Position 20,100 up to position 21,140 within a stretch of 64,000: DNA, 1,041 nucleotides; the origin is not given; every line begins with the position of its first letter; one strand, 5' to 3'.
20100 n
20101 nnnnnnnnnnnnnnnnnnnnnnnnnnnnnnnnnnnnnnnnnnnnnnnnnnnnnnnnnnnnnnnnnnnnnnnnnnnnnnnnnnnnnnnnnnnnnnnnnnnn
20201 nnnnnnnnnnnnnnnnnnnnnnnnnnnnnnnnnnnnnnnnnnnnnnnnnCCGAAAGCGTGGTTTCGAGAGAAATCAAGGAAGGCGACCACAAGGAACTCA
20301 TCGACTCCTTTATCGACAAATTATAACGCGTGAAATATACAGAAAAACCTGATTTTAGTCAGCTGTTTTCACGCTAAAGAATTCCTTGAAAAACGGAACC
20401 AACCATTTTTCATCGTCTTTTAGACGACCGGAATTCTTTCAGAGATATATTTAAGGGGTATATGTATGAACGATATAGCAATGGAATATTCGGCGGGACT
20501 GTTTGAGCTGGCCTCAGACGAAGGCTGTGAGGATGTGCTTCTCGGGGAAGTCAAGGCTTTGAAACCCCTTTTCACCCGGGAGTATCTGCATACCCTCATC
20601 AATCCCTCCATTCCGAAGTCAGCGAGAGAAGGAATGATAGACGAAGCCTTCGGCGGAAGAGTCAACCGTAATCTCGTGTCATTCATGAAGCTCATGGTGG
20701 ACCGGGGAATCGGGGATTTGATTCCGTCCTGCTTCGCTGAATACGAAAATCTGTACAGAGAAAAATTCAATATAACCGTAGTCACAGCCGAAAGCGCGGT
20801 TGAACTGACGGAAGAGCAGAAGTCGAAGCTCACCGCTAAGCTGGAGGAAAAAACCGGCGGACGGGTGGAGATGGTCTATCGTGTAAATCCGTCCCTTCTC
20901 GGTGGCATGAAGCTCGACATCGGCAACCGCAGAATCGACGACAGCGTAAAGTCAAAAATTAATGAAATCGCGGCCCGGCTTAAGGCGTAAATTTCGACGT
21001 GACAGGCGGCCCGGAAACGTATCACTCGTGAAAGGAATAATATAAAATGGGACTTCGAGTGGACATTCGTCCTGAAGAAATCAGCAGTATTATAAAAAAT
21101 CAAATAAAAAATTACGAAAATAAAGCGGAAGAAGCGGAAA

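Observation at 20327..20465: Stop-codon-abutting, orientation-locked structured repeat family inside operons (copy A; siblings at 26652-26911 and 43611-43836)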

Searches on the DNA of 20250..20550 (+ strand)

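Call 7: search_rna_families(source=window, start=20250, end=20550, threshold=evalue, max_evalue=10, show_alignments=3)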
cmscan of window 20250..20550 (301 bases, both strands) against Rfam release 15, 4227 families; matches with E-value up to 10: 2.
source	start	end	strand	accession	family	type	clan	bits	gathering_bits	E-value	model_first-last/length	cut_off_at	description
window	20329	20422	-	RF01560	DdR10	Gene; snRNA; snoRNA; CD-box;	-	22.1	48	3.5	1-81/81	no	Dictyostelium snoRNA DdR10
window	20366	20404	-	RF03071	Sodium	Cis-reg; riboswitch;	-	11.7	40.5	5.9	1-55/55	no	Na+ riboswitch aptamer (DUF1646)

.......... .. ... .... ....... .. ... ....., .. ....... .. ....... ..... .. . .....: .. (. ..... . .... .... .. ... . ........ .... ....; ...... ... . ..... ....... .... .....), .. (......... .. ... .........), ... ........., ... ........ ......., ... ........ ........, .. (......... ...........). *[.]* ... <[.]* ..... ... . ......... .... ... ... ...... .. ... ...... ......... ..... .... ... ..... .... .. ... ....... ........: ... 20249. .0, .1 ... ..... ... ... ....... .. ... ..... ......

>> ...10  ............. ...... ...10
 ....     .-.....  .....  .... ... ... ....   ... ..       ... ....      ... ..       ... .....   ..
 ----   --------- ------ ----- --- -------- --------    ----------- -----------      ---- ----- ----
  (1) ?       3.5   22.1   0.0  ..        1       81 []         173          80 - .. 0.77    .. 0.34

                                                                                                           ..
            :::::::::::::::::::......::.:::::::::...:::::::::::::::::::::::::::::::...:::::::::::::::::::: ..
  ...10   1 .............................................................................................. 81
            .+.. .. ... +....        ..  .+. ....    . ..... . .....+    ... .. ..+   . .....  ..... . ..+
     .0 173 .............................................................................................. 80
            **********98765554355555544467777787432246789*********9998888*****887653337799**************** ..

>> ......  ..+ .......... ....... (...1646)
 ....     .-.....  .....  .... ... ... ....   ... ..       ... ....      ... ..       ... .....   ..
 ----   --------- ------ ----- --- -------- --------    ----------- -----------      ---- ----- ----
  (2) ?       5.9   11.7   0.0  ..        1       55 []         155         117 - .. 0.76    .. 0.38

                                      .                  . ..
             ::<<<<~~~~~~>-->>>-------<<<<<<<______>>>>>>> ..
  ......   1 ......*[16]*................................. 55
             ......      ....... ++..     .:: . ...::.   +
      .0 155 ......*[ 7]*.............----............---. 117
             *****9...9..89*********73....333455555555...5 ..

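Call 38: search_dna_similar(query=window:20327-20454:+, collection=plasmids, mode=distant, max_evalue=0.01)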
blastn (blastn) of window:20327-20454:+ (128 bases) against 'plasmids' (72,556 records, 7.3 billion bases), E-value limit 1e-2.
No match.

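Call 39: search_dna_similar(query=window:20327-20454:+, collection=phages, mode=distant, max_evalue=0.01)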
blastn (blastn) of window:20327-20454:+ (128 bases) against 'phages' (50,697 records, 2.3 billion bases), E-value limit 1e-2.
No match.

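Call 67: build_rna_model(alignment_id=A3, structure=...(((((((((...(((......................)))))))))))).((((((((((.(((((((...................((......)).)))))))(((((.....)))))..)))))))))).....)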
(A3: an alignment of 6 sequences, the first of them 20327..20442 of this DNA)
Model R1 built from alignment A3 (6 sequences, 140 columns); structure: as given.
model positions 119; base pairs 36; branch points 2; effective number of sequences 1.29; information 0.59 bits per position. Calibrated on 0.2 Mb of random sequence (short: E-values are rough).
structure used (alignment columns):
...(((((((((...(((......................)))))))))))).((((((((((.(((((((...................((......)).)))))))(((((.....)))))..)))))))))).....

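Call 68: search_with_rna_model(model_id=R1, source=window, filters=off, max_evalue=10)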
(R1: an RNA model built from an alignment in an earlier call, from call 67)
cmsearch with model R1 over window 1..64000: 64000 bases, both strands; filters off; matches with E-value up to 10: 15.
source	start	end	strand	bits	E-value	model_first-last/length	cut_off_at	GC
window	20326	20442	+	129.2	5.5e-26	1-119/119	no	0.38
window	26797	26912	-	122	1.9e-24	1-119/119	no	0.41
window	43723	43839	-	117.2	2.2e-23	1-119/119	no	0.41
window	53991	54124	-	17.8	0.064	1-119/119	no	0.4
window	3274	3385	-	14.1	0.39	1-119/119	no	0.57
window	43789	43886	+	11.6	1.4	1-119/119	no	0.45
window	46793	46870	+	11.6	1.4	1-119/119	no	0.59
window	32741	32809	-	10.5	2.4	1-119/119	no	0.25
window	42272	42372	+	9.6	3.7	1-119/119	no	0.34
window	26697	26729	-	9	5.1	11-43/119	no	0.27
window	54072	54133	+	8.9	5.3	1-119/119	no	0.37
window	33733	33765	+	8.1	8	8-46/119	no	0.33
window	26718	26864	+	8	8.3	1-119/119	no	0.41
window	20387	20412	-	7.9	8.8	64-89/119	no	0.35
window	50083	50204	+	7.8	9.1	1-119/119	no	0.49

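Call 69: search_with_rna_model(model_id=R1, sources=[L002, L005, L007, L010, L011, L012, L013, L037, L038, L039, L040, L043, L044, L049, L050, L051, L052, L016, L017, L018, L019, L020, L021, L022, L023, L024, L025, L026, L027, L028, L029, L030, L031, L032, L033, L034, L035, L036, L053, L054, L055, L056, L057, L058, L059, L060, L061, L062, L063, L064, L065, L066, L067, L068, L069, L070, L071], filters=default, max_evalue=10)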
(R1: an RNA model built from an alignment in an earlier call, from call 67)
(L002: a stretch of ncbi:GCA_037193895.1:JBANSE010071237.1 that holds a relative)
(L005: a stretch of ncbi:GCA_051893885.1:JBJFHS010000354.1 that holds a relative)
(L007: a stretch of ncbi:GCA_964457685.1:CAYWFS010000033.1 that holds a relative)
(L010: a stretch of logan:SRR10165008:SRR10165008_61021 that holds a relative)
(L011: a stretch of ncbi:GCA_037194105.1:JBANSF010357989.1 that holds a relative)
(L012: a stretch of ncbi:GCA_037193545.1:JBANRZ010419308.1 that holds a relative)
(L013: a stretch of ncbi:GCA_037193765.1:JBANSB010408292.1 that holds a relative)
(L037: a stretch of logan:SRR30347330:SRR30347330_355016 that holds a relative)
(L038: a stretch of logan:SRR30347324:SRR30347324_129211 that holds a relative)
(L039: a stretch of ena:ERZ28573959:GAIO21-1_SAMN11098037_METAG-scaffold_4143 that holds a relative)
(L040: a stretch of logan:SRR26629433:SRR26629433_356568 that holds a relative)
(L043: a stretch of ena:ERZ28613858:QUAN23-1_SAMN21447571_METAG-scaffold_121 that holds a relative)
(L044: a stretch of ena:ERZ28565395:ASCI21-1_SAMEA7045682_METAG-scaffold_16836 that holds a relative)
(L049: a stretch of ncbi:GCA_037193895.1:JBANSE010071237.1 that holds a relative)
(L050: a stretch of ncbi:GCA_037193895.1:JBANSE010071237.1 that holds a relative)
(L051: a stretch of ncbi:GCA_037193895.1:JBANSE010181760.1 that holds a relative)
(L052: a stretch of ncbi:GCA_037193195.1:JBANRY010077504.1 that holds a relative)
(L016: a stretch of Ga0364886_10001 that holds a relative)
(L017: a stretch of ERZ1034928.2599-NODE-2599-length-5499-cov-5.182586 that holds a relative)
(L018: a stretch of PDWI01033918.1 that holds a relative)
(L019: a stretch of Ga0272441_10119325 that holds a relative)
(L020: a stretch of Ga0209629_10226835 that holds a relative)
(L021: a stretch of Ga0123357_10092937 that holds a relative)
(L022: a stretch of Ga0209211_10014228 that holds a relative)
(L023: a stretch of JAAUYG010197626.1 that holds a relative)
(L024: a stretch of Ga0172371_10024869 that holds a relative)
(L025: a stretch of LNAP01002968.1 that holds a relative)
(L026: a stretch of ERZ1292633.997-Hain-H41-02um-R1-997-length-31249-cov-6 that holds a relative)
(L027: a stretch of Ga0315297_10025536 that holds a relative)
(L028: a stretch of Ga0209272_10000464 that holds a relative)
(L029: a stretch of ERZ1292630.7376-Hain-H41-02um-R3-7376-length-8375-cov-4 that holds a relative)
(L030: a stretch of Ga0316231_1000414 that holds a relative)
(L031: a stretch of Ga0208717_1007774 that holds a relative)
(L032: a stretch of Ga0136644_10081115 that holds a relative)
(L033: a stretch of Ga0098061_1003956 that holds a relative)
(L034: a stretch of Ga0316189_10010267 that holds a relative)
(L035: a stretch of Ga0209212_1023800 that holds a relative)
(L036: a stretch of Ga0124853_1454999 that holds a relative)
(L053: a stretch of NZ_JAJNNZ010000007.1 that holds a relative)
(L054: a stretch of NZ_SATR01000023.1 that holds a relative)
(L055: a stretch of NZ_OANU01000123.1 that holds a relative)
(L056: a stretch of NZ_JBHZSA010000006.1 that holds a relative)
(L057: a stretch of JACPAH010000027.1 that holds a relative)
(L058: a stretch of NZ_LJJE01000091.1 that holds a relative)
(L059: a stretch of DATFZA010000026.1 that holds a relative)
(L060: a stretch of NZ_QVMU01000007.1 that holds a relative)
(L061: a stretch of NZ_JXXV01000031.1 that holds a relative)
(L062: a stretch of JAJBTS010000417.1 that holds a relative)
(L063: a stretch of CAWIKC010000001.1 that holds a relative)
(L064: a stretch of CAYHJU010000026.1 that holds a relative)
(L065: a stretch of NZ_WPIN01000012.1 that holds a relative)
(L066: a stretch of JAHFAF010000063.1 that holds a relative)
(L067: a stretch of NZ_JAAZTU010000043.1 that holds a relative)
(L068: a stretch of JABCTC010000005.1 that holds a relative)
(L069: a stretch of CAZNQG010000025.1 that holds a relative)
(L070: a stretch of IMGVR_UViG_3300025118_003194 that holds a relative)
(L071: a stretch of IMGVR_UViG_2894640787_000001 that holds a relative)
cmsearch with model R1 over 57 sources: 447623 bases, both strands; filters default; matches with E-value up to 10: 6.
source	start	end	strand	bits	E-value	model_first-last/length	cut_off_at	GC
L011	2150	2268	+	135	2.1e-26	1-119/119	no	0.35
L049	12673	12791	+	123.2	7.6e-24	1-119/119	no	0.38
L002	16439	16573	-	102.5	2.2e-19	1-119/119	no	0.42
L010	9991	10070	+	68.8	4.4e-12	1-82/119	3'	0.38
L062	6448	6561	-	13.1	4.7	1-119/119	no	0.31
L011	2124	2202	-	12.7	5.7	1-119/119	no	0.28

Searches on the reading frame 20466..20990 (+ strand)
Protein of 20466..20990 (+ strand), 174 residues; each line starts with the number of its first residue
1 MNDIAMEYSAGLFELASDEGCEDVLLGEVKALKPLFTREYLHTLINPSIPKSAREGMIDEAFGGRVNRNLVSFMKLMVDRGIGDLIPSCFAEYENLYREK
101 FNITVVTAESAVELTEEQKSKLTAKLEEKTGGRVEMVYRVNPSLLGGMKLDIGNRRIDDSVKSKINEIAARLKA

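Call 17: find_encoding_contigs(protein=window:20466-20990:+, flank=10000, max_places=10)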
Protein window:20466-20990:+ (174 aa): 1 contig read that carries it; 1 place shown.
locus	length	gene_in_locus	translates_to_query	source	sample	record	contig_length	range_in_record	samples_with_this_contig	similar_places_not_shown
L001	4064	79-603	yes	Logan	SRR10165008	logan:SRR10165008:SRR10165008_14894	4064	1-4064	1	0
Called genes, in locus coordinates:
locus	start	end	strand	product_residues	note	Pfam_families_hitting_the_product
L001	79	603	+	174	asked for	PF00213:OSCP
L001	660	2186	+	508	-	PF02874:ATP-synt_ab_N, PF00006:ATP-synt_ab, PF06745:ATPase (weak), PF00306:ATP-synt_ab_C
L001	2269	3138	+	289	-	PF00231:ATP-synt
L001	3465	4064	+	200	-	?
